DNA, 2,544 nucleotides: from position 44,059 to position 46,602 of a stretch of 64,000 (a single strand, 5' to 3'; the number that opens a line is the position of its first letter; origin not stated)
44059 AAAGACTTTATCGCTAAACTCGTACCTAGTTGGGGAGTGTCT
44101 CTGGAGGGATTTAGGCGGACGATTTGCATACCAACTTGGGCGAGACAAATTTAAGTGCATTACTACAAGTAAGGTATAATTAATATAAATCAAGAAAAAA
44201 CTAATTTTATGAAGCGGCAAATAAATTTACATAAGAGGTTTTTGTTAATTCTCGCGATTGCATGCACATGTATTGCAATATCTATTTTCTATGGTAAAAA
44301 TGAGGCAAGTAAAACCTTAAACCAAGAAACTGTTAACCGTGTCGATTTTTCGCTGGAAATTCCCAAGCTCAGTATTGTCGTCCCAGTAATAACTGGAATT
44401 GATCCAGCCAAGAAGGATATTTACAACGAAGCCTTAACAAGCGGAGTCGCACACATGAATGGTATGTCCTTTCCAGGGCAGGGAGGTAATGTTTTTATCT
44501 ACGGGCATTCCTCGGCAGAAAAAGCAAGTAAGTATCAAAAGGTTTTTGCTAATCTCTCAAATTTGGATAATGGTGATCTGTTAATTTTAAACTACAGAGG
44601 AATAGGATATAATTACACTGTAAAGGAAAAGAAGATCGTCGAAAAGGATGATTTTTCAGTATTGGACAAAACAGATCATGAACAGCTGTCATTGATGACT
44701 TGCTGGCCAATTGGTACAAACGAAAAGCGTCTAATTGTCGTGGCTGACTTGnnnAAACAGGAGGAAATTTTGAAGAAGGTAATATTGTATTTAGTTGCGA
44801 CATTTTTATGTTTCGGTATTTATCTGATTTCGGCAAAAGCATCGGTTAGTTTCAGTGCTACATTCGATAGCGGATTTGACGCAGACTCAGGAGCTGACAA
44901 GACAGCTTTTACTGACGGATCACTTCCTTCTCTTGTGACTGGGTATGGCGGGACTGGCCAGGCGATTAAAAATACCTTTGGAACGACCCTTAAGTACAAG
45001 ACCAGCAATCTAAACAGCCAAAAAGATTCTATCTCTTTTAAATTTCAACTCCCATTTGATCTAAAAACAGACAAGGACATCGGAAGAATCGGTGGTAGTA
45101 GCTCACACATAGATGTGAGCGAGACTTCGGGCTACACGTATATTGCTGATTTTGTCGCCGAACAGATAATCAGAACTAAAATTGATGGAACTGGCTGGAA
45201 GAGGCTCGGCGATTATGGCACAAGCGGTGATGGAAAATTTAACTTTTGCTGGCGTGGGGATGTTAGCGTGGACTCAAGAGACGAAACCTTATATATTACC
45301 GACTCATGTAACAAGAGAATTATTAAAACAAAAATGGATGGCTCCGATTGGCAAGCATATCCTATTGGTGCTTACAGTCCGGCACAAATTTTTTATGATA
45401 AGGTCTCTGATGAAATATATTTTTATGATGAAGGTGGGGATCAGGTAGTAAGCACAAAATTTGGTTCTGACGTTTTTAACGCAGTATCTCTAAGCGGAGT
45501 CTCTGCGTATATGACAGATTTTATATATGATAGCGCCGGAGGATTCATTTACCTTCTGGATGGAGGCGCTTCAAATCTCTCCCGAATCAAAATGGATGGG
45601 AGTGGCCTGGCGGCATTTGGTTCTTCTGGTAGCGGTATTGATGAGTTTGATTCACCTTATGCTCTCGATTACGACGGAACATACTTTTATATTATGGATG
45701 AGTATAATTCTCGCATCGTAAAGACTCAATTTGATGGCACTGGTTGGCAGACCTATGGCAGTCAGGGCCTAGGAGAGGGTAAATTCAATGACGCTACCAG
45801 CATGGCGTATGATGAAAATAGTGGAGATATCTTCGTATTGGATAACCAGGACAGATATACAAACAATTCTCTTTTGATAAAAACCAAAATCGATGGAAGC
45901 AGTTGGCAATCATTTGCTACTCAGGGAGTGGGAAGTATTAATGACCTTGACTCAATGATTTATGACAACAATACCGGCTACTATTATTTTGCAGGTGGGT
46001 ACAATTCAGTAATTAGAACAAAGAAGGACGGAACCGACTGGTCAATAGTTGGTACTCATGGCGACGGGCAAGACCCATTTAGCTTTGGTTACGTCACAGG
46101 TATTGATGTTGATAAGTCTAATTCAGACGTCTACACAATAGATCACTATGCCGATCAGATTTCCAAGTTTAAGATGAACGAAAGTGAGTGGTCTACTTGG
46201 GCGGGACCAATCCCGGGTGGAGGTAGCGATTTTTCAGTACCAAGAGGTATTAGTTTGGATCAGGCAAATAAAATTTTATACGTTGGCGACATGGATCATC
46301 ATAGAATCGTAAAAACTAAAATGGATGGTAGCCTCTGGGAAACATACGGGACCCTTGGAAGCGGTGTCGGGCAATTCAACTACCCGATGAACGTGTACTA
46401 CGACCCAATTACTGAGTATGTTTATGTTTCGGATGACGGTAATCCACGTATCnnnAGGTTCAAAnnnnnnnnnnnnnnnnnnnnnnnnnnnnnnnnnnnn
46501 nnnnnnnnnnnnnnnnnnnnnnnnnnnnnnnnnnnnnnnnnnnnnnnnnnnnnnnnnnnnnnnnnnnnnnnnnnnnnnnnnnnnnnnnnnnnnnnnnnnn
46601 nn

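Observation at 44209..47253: Sortase next to an NHL/LamG LPETG substrate gene that is split by a single in-frame TAA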

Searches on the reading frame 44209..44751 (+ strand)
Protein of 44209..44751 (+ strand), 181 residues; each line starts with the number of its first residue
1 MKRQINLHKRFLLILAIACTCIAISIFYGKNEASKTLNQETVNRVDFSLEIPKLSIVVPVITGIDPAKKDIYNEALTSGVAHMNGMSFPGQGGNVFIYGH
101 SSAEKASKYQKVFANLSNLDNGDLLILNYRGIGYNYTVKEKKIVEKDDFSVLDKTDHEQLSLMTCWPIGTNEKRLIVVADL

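Call 6: search_protein_families(library=pfam, proteins=[window:44209-44751:+], max_evalue=0.1)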
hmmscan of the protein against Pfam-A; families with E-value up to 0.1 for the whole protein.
window:44209-44751:+ (181 aa): 1 family
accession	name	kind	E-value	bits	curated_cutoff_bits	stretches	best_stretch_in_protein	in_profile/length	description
PF04203.18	Sortase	-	1.1e-27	96.7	26.6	1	49-181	1-124/125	Sortase domain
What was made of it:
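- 44209..44754 (+): Sortase gene, 181 aa, with an N-terminal membrane anchor. Catalytic His100, Cys165 (LMTCWP) and Arg174 are present. Pfam Sortase E 1e-27 (call 6).
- On Sortase family (PF04203 / TIGR01076): PF04203 scores 96.7 bits against a cut-off of 26.6 (call 6).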

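Call 7: search_protein_families(library=ncbifam, proteins=[window:44209-44751:+], max_evalue=0.1)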
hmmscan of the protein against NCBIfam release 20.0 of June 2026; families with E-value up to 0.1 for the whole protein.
window:44209-44751:+ (181 aa): 8 families
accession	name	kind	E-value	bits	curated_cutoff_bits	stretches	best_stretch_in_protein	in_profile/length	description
NF058671.1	sortase_SrtD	exception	1e-23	84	140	1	35-180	54-186/187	class D sortase, LPxTATN-specific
NF033746.1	class_D_sortase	subfamily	7.5e-22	77.6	165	1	48-180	12-132/135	class D sortase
TIGR01076.1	sortase_fam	subfamily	1.5e-20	73.4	39.35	1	49-178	3-124/136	sortase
NF033745.1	class_C_sortase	subfamily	7.6e-20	71.6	160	1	47-179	94-218/220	class C sortase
NF033747.1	class_E_sortase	subfamily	9.5e-12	45.2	160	1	48-180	73-204/211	class E sortase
TIGR03784.1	marine_sortase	equivalog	1.4e-09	37.8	158.25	1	74-170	72-161/174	class GN sortase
NF033748.1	class_F_sortase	subfamily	1.6e-07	31.1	166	1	49-165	14-133/155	class F sortase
NF007850.1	PRK10559.1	equivalog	0.079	12.1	400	0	25-80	221-276/303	p-hydroxybenzoic acid efflux pump subunit AaeA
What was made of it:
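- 44209..44754 (+): TIGR01076 scores 73.4 bits against a cut-off of 39.35, while the class C/D/E/F models fall below their cut-offs (call 7).
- On Sortase family (PF04203 / TIGR01076): TIGR01076 scores 73.4 against 39.35 (call 7).
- On Class D sortase (NF033746, NF058671): 77.6 bits against 165, and 84 against 140 (call 7).
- On Class C sortase (NF033745): 71.6 bits against 160 (call 7).
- Closest known: Dedicated class C / class D sortase operons of Firmicutes and Actinobacteria. Different: Scores are far below the class cut-offs: 84 against 140, 77.6 against 165, 71.6 against 160 (call 7).
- Checked: Domain matches (calls 6, 7)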

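Call 58: search_solved_structures(query=window:44209-44751:+, max_evalue=0.001)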
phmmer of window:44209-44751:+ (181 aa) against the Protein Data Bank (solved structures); distinct sequences matched with E-value up to 0.001: 28.
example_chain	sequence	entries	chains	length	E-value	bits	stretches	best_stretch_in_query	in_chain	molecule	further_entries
8gr6_A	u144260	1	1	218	5.5e-11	45.5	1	45-177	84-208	Sortase-like protein, putative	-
8t28_A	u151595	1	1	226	1e-10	44.6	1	49-178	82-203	Class C sortase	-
6ixz_A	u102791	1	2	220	2.8e-10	43.2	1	48-178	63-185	Sortase family protein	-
7d6p_A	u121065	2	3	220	2.8e-10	43.2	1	48-178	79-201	Sortase family protein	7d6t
8guu_A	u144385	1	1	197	7.8e-10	41.7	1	45-177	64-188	Sortase-like protein, putative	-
2xwg_A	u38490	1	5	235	1.9e-09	40.5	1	47-179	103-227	SORTASE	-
3o0p_A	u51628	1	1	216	4.3e-09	39.3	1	50-177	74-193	Sortase family protein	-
2wts_A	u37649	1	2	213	1.8e-07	34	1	56-177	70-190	PUTATIVE SORTASE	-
2kw8_A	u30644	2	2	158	2.3e-07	33.7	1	49-181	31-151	LPXTG-site transpeptidase family protein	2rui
6bwe_A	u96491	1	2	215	2.3e-07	33.7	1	45-179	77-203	Putative fimbrial associated sortase-like protein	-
2w1j_A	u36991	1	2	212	2.4e-07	33.7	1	56-177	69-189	PUTATIVE SORTASE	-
5k9a_A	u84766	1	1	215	2.4e-07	33.6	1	45-179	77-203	Putative fimbrial associated sortase-like protein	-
4g1j_A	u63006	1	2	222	3.5e-07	33.1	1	56-177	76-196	Sortase family protein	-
3rbi_A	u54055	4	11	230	3.7e-07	33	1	56-177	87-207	Sortase family protein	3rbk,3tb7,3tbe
4d7w_A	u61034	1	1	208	1e-06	31.6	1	49-177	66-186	SORTASE FAMILY PROTEIN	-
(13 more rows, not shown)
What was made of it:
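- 44209..44754 (+): The nearest solved structures are class C sortases, E about 1e-10 (call 58).
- Closest known: Dedicated class C / class D sortase operons of Firmicutes and Actinobacteria. Same: These give the best HMM and PDB matches (calls 7, 58).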

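Call 71: find_homologous_proteins(query=window:44209-44751:+, max_evalue=1e-10)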
Query window:44209-44751:+ (181 aa): 17 proteins with E <= 1e-10 among 77 candidates.
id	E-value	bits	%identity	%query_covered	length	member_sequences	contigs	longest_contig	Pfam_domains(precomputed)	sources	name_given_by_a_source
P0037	9.7e-59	216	100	55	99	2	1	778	PF04203.19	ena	-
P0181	7.4e-51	190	54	83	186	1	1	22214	PF04203.19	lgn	-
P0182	3.0e-50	188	51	94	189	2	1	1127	PF04203.19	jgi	-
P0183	9.2e-50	186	60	78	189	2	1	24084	PF04203.19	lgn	-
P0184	1.1e-47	180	55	82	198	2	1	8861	PF04203.19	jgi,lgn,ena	-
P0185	1.7e-47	179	54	87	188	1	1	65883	PF04203.19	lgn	-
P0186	2.4e-47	179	49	94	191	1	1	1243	PF04203.19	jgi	jgi:sortase A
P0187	1.2e-45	173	47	98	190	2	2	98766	PF04203.19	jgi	-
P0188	6.7e-44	167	46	94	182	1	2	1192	PF04203.19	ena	-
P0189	4.7e-43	165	47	98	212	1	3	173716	PF04203.19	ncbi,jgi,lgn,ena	ncbi:MAG: class D sortase [Patescibacteria group bacterium]|jgi:sortase A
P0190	3.4e-42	162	57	74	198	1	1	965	PF04203.19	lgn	-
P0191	4.3e-42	161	54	75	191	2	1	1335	PF04203.19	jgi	jgi:sortase A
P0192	3.6e-41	158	56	75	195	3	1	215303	PF04203.19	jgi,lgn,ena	-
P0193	3.0e-39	152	51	73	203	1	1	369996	PF04203.19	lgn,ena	-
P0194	1.5e-34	137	42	96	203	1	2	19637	PF04203.19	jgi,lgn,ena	jgi:LPXTG-site transpeptidase (sortase) family protein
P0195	6.7e-26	109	43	85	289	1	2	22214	PF04203.19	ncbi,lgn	-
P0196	2.0e-11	62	32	83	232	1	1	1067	PF04203.19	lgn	-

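Call 72: find_encoding_contigs(protein=P0183, flank=4500, max_places=1)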
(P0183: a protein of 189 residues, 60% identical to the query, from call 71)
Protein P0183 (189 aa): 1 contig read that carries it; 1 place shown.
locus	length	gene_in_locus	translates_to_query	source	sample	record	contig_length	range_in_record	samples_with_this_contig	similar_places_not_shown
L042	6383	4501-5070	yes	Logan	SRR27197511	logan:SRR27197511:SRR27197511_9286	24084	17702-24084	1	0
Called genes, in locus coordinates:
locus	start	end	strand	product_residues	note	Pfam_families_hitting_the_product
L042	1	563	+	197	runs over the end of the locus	PF01966:HD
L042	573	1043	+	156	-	PF00293:NUDIX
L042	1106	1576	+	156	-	-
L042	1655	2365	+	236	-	-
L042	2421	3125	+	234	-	PF01177:Asp_Glu_race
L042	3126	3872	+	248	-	PF01636:APH (weak)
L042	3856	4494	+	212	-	PF01427:Peptidase_M15, PF02557:VanY (weak)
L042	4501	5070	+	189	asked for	PF04203:Sortase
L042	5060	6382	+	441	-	?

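Call 73: find_encoding_contigs(protein=P0189, flank=4500, max_places=1)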
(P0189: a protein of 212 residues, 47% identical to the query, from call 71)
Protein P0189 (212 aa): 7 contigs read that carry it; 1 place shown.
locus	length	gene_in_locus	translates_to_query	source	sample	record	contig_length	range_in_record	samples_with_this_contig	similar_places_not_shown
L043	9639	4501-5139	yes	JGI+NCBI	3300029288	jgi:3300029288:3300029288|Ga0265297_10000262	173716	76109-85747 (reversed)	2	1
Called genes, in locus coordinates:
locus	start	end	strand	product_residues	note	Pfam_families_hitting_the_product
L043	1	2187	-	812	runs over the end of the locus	PF00690:Cation_ATPase_N, PF00122:E1-E2_ATPase, PF00702:Hydrolase, PF13246:Cation_ATPase, PF08282:Hydrolase_3 (weak), PF00689:Cation_ATPase_C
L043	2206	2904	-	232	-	PF01988:VIT1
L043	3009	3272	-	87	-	-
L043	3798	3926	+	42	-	-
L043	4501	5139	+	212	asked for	PF04203:Sortase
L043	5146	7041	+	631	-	PF17957:Big_7 (weak)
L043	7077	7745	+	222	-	PF02463:SMC_N (faint), PF00005:ABC_tran, PF13304:AAA_21 (weak)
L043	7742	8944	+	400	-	PF02687:FtsX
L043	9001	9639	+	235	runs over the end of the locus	PF08713:DNA_alkylation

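Call 74: find_encoding_contigs(protein=P0192, flank=4500, max_places=1)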
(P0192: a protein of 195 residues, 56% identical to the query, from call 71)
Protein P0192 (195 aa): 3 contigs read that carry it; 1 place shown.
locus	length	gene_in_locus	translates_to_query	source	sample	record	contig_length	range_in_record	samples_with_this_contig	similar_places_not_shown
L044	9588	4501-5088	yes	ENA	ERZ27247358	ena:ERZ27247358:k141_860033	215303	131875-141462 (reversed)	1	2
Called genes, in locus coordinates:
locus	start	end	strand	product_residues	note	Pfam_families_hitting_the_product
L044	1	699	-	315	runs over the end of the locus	PF11974:bMG3 (faint), PF13620:CarboxypepD_reg, PF17210:SdrD_B (faint), PF17802:SpaA (faint)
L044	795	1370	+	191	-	PF00574:CLP_protease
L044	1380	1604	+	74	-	-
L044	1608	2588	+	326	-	-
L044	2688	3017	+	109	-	-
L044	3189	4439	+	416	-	PF00232:Glyco_hydro_1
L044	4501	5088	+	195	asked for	PF04203:Sortase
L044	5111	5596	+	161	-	PF01988:VIT1 (weak)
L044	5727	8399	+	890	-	PF05048:NosD, PF13229:Beta_helix, PF05048:NosD, PF13229:Beta_helix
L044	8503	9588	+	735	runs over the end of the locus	-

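Call 75: find_encoding_contigs(protein=P0193, flank=4500, max_places=1)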
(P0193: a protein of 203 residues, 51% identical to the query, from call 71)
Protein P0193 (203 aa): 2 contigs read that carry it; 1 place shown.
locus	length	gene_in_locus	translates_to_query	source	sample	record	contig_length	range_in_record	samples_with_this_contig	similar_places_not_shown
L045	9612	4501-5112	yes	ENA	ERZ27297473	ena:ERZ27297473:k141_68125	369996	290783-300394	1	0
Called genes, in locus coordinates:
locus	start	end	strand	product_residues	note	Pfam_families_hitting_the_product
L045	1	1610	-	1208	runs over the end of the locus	PF00403:HMA, PF00122:E1-E2_ATPase, PF00702:Hydrolase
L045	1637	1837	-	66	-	PF00403:HMA (weak)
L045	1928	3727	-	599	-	PF00403:HMA, PF13386:DsbD_2, PF13473:Cupredoxin_1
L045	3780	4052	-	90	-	PF02583:Trns_repr_metal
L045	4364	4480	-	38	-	-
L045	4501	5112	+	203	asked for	PF04203:Sortase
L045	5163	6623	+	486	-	PF26549:Tricorn_N (faint), PF17957:Big_7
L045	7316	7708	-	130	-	-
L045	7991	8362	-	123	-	PF03729:DUF308 (faint)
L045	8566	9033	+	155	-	-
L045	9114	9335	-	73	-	PF10685:KGG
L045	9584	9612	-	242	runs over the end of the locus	PF00535:Glycos_transf_2, PF10111:Glyco_tranf_2_2 (weak), PF13641:Glyco_tranf_2_3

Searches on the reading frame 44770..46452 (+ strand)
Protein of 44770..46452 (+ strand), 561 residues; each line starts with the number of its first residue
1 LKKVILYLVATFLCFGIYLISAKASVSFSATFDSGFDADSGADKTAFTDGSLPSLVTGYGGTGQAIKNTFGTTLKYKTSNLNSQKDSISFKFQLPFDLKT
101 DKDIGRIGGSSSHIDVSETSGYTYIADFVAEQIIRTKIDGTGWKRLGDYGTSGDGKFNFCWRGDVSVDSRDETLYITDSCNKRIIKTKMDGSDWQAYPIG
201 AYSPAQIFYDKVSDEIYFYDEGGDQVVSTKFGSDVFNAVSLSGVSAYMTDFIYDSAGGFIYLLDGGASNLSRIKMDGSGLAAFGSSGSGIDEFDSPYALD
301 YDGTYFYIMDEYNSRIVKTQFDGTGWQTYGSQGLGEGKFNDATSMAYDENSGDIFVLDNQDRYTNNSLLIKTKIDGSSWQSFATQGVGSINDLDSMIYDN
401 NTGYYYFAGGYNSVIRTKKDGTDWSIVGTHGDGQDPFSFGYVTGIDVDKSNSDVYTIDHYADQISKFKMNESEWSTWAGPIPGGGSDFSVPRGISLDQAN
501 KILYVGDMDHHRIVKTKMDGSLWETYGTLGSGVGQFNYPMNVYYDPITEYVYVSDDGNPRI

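Call 6: search_protein_families(library=pfam, proteins=[window:44770-46452:+], max_evalue=0.1)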
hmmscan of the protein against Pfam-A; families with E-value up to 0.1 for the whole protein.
window:44770-46452:+ (561 aa): 3 families
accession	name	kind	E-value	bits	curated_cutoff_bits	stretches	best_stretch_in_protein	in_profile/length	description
PF01436.27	NHL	-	5.3e-11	42.4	20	0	488-515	1-27/28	NHL repeat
PF10282.15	Lactonase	-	0.0009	19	21.7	1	443-519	247-321/344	Lactonase, 7-bladed beta-propeller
PF01731.26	Arylesterase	-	0.0011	19.5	21.3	1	486-517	51-82/86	Arylesterase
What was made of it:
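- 45097..46452 (+): NHL-type beta-propeller repeats 1-9 and the first residues of repeat 10. NHL PF01436 E 5e-11 (call 6).
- On NHL repeat beta-propeller (PF01436): 42.4 bits against 20 (call 6).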

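Call 7: search_protein_families(library=ncbifam, proteins=[window:44770-46452:+], max_evalue=0.1)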
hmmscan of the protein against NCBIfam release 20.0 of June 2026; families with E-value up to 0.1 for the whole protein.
window:44770-46452:+ (561 aa): 2 families
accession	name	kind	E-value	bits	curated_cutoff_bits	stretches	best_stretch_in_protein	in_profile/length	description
NF035926.1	scyF_NHL_VPEP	equivalog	2.1e-23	83.1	350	3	384-561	95-270/376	scytonemin biosynthesis PEP-CTERM protein ScyF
NF045728.1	glycosyl_F510_1955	equivalog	0.00016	21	175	0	362-439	67-142/246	F510_1955 family glycosylhydrolase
